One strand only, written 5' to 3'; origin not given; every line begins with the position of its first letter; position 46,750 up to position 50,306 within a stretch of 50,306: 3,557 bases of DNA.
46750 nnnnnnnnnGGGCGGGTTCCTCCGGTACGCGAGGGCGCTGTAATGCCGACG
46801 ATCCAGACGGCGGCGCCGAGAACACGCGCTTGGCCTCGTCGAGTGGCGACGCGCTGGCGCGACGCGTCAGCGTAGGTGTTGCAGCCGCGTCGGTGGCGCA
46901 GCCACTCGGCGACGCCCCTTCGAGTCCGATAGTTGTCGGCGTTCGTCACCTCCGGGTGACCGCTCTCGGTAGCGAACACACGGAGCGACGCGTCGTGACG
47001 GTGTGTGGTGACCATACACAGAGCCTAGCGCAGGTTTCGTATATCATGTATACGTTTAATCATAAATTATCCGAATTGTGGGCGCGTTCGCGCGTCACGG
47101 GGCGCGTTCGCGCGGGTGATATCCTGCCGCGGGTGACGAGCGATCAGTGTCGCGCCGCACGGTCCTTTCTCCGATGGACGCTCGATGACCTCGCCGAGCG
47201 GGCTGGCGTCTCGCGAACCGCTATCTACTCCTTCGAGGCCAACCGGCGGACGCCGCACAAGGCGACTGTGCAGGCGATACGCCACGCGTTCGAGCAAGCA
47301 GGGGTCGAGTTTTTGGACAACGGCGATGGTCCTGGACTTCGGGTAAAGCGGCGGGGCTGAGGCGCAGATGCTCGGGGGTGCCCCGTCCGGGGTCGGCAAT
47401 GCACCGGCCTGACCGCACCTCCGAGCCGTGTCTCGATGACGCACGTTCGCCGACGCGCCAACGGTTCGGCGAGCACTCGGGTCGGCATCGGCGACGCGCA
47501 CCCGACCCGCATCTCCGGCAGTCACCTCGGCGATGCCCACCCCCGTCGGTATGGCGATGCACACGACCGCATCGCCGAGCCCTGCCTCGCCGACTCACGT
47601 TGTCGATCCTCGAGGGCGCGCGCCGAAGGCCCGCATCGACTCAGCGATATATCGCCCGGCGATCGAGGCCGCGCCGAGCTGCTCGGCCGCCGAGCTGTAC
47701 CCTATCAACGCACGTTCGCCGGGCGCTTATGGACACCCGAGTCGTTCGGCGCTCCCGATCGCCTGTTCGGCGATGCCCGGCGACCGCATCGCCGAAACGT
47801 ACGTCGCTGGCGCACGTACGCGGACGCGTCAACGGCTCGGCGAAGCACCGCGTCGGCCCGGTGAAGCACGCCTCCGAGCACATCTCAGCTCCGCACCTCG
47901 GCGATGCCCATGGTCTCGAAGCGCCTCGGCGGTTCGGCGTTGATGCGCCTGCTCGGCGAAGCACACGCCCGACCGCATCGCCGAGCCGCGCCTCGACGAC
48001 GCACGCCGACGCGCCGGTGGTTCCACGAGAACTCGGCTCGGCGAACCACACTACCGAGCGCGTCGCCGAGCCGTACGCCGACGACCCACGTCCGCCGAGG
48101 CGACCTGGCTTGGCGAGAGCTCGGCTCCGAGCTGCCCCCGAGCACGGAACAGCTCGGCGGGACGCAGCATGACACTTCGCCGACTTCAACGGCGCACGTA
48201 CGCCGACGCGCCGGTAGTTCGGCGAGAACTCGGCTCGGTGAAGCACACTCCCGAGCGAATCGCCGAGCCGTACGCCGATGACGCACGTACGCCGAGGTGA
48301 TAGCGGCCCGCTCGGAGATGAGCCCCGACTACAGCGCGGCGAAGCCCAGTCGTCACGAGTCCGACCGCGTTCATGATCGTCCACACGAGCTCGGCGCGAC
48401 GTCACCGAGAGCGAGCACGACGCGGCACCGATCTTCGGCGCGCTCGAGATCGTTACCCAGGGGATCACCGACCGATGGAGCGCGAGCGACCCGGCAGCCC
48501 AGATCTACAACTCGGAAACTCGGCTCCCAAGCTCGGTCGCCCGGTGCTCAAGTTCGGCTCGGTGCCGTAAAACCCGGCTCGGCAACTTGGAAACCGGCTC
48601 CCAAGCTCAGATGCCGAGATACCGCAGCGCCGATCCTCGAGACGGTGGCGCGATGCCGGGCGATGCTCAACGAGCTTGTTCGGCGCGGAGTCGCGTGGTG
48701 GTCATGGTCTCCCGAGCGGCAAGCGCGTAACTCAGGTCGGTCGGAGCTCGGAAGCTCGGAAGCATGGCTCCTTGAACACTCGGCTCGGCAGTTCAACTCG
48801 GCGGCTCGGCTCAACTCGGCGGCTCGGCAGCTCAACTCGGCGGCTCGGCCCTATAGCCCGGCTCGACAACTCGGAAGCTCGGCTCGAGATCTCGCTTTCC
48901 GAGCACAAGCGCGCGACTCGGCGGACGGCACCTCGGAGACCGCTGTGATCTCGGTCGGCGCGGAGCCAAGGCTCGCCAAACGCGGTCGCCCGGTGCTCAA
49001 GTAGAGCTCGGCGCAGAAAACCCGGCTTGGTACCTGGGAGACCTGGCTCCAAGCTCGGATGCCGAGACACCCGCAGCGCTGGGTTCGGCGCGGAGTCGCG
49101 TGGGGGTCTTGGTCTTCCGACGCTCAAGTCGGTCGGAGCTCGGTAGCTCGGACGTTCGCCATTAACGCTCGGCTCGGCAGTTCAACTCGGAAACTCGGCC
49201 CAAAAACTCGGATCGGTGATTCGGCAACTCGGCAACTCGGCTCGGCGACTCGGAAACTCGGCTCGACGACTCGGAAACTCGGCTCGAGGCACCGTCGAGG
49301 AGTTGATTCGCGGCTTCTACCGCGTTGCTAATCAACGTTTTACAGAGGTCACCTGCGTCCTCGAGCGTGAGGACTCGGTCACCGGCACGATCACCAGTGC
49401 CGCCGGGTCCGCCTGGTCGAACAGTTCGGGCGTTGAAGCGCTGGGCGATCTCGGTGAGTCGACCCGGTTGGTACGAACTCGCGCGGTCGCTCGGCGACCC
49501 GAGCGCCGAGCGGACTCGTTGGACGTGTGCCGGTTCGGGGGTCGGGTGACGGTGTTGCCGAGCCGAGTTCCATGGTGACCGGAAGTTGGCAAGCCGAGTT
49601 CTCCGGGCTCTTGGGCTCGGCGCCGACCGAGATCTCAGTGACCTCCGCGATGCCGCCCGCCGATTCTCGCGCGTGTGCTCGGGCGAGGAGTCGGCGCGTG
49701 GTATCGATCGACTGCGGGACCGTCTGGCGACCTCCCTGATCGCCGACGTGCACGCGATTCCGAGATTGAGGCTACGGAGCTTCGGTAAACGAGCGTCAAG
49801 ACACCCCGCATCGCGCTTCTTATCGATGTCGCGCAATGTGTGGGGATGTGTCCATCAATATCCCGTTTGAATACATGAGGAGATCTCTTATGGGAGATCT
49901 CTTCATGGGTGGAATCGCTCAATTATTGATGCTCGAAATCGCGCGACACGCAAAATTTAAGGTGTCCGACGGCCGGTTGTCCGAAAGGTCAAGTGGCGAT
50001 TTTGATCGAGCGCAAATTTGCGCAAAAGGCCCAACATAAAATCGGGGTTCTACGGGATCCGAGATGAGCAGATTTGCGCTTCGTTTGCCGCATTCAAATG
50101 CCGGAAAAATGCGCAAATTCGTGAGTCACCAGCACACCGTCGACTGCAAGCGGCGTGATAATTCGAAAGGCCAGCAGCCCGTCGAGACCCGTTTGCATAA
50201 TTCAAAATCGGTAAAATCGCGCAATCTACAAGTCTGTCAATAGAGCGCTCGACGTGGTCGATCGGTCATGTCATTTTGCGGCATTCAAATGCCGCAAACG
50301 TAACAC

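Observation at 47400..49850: About 2.5 kb gene-free block of nested degenerate repeats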

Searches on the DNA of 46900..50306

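Call 45: search_rna_families(source=window, start=46900, end=50306, threshold=evalue, max_evalue=5)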
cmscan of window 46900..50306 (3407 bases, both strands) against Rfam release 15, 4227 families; matches with E-value up to 5: 4.
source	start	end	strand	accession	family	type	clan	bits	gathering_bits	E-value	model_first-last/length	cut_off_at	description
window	48117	48165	-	RF00784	mir-486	Gene; miRNA;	-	20.3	69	0.32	1-68/68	no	mir-486 microRNA precursor family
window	48274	48297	+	RF01273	sR34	Gene; snRNA; snoRNA; CD-box;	-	18.7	40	3.3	1-54/54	no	Small nucleolar RNA sR34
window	48117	48165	+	RF00784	mir-486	Gene; miRNA;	-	17.1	69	2.5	1-68/68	no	mir-486 microRNA precursor family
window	48021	48091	-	RF01740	gyrA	Cis-reg;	-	16.2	45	2.8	1-88/88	no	gyrA RNA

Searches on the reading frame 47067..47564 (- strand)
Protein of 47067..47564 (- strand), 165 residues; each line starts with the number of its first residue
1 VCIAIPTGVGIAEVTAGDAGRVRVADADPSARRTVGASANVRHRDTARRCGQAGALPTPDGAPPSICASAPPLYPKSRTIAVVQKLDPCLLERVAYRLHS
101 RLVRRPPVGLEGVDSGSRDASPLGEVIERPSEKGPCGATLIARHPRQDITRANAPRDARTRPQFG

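Call 15: search_protein_families(library=pfam, proteins=[window:47067-47564:-], max_evalue=1)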
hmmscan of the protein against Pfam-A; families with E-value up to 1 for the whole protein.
window:47067-47564:- (165 aa): 1 family
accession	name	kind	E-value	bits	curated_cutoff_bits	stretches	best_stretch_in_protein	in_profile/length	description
PF18614.7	RNase_II_C_S1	-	0.054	13.8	26.6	1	10-33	30-53/59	RNase II-type exonuclease C-terminal S1 domain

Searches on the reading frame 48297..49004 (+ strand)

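Call 15: search_protein_families(library=pfam, proteins=[window:48297-49004:+], max_evalue=1)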
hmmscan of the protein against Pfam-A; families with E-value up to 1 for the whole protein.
window:48297-49004:+ (235 aa): 1 family
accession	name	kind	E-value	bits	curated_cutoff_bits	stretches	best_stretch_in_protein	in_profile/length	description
PF24405.1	Pua-like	-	0.16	12.2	27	1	104-138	3-33/176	Pua-like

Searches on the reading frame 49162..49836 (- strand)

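Call 15: search_protein_families(library=pfam, proteins=[window:49162-49836:-], max_evalue=1)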
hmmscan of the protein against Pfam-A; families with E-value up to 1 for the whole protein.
window:49162-49836:- (224 aa): 1 family
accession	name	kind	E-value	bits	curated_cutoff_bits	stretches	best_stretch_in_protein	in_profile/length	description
PF08347.16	CTNNB1_binding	-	0.13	12.7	22.4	1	145-210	2-70/222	N-terminal CTNNB1 binding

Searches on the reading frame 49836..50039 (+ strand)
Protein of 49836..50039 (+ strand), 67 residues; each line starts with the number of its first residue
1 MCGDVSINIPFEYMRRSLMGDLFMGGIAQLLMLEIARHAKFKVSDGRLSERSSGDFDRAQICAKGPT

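Call 71: search_protein_families(library=ncbifam, proteins=[window:49836-50039:+], max_evalue=0.01)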
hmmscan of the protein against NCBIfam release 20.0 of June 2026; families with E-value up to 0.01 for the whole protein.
window:49836-50039:+ (67 aa): 0 families

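Call 72: search_protein_families(library=phrogs, proteins=[window:49836-50039:+], max_evalue=0.01)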
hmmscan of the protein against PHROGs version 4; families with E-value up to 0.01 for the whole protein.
window:49836-50039:+ (67 aa): 0 families
